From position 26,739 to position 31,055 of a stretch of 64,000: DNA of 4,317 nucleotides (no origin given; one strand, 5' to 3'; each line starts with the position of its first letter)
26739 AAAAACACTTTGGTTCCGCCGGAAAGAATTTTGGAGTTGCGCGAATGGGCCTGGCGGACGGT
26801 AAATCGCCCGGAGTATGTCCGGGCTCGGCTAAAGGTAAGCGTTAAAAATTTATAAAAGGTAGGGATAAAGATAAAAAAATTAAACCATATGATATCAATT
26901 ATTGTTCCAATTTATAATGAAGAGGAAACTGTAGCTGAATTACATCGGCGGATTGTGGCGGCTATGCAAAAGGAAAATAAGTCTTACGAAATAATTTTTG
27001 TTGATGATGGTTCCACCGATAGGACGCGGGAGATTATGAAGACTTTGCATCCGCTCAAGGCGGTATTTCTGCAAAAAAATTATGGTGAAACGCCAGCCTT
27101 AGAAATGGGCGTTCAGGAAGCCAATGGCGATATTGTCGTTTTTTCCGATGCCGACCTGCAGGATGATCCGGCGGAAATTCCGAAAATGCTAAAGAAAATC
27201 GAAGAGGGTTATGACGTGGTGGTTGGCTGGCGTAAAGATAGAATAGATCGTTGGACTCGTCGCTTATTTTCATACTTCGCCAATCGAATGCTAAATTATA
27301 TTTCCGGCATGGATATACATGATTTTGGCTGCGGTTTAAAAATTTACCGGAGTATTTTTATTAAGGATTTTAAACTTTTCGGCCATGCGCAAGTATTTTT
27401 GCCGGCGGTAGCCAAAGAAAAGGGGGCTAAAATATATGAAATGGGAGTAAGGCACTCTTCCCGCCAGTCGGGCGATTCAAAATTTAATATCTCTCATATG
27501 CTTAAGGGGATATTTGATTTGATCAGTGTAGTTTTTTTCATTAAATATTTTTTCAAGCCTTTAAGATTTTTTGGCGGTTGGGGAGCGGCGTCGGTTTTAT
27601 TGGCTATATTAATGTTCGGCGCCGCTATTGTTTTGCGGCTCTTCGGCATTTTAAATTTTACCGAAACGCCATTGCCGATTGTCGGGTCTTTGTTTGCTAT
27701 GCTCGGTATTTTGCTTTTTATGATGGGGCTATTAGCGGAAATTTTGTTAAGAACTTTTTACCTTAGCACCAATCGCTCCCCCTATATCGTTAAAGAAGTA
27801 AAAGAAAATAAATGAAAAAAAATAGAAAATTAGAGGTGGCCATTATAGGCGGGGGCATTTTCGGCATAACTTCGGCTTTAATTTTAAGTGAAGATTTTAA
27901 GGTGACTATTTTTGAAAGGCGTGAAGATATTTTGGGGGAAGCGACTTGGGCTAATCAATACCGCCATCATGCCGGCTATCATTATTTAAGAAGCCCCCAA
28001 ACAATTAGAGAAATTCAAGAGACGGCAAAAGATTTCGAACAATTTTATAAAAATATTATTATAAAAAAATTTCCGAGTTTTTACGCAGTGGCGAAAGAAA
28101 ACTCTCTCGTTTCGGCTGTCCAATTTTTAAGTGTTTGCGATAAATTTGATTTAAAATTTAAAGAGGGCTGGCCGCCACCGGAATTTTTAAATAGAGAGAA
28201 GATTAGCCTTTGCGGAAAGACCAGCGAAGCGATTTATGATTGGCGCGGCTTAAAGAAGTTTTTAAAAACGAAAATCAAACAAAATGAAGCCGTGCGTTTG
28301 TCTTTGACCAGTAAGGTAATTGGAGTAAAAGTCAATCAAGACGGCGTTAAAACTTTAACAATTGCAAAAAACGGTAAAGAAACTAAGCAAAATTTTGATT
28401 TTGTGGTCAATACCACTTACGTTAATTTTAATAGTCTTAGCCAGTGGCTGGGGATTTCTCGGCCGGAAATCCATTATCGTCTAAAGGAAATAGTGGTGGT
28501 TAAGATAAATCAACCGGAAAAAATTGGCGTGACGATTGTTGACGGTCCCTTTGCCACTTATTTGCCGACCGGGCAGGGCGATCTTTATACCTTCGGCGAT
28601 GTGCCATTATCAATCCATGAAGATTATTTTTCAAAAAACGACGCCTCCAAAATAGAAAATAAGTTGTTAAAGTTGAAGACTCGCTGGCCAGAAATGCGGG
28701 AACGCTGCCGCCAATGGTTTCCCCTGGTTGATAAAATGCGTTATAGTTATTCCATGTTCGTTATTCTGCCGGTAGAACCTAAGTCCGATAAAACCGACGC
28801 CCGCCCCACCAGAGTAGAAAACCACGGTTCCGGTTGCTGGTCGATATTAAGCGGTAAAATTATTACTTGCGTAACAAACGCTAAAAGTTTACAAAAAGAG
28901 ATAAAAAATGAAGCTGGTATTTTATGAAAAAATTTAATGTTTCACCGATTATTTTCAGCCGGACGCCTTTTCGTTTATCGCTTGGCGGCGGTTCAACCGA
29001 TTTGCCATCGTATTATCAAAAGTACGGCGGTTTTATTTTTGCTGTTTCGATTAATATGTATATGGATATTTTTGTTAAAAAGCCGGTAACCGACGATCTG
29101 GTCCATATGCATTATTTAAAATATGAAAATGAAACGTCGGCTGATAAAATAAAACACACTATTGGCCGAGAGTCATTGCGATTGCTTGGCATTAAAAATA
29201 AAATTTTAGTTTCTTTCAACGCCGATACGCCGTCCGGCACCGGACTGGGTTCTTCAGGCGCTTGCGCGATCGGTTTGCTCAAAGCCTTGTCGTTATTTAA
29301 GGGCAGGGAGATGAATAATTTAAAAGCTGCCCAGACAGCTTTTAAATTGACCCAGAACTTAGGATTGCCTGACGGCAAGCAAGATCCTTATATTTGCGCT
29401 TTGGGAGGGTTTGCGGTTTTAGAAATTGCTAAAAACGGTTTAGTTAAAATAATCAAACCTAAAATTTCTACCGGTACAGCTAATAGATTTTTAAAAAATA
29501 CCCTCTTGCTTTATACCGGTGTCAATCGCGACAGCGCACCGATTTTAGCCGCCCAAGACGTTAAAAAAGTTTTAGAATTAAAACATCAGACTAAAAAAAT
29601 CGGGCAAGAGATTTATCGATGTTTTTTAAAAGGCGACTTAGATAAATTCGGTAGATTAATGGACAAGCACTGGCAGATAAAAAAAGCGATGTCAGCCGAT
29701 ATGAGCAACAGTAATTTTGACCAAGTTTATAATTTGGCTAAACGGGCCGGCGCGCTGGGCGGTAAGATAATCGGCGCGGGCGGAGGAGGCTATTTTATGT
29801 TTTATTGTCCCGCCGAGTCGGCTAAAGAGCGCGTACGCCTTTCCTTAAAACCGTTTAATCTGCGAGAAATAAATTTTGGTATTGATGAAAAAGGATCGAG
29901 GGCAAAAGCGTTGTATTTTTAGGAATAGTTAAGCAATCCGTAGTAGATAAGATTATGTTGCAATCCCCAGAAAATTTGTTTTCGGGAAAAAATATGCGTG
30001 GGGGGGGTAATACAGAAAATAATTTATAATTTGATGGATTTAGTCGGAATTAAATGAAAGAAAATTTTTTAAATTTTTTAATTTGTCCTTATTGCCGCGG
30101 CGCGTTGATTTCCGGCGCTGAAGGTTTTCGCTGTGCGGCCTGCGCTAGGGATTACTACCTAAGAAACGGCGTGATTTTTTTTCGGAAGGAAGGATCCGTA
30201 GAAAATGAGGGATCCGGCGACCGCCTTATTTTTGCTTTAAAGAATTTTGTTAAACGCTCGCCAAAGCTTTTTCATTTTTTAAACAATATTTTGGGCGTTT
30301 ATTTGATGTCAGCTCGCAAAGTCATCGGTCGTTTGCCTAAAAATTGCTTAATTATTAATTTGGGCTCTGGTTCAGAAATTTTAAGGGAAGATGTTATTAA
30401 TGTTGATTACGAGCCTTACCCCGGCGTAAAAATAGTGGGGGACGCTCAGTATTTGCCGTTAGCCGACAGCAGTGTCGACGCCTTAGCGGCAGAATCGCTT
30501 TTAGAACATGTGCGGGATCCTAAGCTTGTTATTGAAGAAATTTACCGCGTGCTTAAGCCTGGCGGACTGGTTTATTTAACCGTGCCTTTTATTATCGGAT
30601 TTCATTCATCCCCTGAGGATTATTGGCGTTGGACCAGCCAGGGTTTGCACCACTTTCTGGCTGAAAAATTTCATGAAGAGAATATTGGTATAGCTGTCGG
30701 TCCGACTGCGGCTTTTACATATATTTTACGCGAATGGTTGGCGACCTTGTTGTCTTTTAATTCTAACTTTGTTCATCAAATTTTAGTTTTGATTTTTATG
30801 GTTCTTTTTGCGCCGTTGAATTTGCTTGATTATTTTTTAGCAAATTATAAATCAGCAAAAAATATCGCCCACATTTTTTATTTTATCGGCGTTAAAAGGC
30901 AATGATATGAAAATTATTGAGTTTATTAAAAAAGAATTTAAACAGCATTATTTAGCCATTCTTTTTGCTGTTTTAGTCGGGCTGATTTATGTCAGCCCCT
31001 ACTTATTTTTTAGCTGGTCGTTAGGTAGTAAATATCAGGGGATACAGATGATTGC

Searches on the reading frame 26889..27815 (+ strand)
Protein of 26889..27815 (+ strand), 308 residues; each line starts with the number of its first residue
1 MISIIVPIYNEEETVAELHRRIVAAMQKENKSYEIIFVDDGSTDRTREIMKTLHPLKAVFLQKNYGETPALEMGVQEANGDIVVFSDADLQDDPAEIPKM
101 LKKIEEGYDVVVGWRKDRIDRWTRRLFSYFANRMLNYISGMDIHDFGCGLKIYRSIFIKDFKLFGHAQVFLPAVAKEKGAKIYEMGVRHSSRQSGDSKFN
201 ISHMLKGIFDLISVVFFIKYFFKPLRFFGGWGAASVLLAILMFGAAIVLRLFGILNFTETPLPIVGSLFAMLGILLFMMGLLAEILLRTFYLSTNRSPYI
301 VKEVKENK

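Call 7: search_protein_families(library=pfam, proteins=[window:26889-27815:+], max_evalue=0.001)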
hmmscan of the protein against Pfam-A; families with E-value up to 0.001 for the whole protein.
window:26889-27815:+ (308 aa): 3 families
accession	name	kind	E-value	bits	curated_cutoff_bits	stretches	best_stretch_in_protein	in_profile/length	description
PF00535.33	Glycos_transf_2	-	3.7e-33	115.3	23.3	1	3-151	1-157/168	Glycosyl transferase family 2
PF10111.15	Glyco_tranf_2_2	-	4.9e-09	36.5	27.3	1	3-103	1-105/276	Glycosyltransferase like family 2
PF13641.12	Glyco_tranf_2_3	-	0.00036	21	27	1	2-111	3-119/230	Glycosyltransferase like family 2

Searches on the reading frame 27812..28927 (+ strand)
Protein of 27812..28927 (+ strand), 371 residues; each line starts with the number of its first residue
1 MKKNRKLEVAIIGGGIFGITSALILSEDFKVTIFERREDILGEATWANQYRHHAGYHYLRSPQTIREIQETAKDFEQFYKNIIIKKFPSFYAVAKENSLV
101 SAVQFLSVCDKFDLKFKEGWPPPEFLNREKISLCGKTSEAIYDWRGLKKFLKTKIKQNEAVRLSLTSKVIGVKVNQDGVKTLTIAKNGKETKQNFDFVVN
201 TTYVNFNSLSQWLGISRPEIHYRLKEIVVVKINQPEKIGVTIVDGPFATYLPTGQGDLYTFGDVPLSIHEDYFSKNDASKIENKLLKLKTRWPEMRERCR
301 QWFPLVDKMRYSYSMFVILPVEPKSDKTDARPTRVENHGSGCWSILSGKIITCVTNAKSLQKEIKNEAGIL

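Call 7: search_protein_families(library=pfam, proteins=[window:27812-28927:+], max_evalue=0.001)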
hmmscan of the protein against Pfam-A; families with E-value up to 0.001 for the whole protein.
window:27812-28927:+ (371 aa): 3 families
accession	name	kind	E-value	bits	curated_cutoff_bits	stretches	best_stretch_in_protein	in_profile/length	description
PF01266.30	DAO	-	1.1e-13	51.9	27.9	1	9-314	2-308/353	FAD dependent oxidoreductase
PF13450.12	NAD_binding_8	-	8.9e-07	29.5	21.9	1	11-63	1-56/68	NAD(P)-binding Rossmann-like domain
PF00070.33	Pyr_redox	-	0.00017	22.5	22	0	9-41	2-35/82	Pyridine nucleotide-disulphide oxidoreductase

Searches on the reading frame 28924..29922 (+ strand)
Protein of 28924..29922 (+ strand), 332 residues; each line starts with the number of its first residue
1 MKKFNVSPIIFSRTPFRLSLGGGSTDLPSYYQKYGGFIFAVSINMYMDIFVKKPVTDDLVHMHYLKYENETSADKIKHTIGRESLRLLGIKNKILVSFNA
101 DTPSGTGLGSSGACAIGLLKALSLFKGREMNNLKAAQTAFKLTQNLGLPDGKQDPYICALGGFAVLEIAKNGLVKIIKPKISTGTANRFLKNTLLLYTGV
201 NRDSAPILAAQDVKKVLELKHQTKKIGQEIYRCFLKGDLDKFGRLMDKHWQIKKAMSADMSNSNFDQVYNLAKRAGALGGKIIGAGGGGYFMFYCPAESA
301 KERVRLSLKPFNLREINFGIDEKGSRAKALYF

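Call 7: search_protein_families(library=pfam, proteins=[window:28924-29922:+], max_evalue=0.001)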
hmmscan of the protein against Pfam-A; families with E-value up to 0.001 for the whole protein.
window:28924-29922:+ (332 aa): 2 families
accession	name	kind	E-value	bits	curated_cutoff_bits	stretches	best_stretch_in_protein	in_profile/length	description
PF08544.19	GHMP_kinases_C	-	5.9e-10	39.8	21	1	233-307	4-78/85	GHMP kinases C terminal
PF00288.32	GHMP_kinases_N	-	6.5e-10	39.5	22.3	1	89-162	15-87/87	GHMP kinases N terminal domain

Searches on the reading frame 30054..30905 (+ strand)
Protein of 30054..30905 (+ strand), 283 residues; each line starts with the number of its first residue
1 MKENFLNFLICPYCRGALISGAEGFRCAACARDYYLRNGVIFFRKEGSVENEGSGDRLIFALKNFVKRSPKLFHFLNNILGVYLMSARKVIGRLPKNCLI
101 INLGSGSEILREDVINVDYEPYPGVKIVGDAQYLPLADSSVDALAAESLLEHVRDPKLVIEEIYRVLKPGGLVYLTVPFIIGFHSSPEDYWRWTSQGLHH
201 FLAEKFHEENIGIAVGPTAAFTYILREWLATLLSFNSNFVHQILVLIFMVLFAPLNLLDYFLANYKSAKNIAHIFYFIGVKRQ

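Call 7: search_protein_families(library=pfam, proteins=[window:30054-30905:+], max_evalue=0.001)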
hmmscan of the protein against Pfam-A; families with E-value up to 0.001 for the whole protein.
window:30054-30905:+ (283 aa): 8 families
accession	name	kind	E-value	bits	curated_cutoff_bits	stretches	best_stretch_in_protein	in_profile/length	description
PF08241.18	Methyltransf_11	-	9.4e-13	49.1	21.2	1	127-174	47-94/95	Methyltransferase domain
PF13649.12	Methyltransf_25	-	1.3e-06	29.4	27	1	127-171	51-97/97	Methyltransferase domain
PF13847.12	Methyltransf_31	-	6.2e-06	26.4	27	1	128-176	60-110/145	Methyltransferase domain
PF13489.12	Methyltransf_23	-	5.8e-05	23.3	27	1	145-180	86-121/164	Methyltransferase domain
PF05148.21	Methyltransf_8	-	8.5e-05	23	27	1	95-175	71-156/219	Hypothetical methyltransferase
PF01209.24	Ubie_methyltran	-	0.00012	22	20.1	1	127-175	103-151/233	ubiE/COQ5 methyltransferase family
PF08242.18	Methyltransf_12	-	0.00014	23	30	1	137-172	64-97/98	Methyltransferase domain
PF03966.22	Trm112p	-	0.00043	20.6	22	1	4-39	3-40/40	Trm112p-like protein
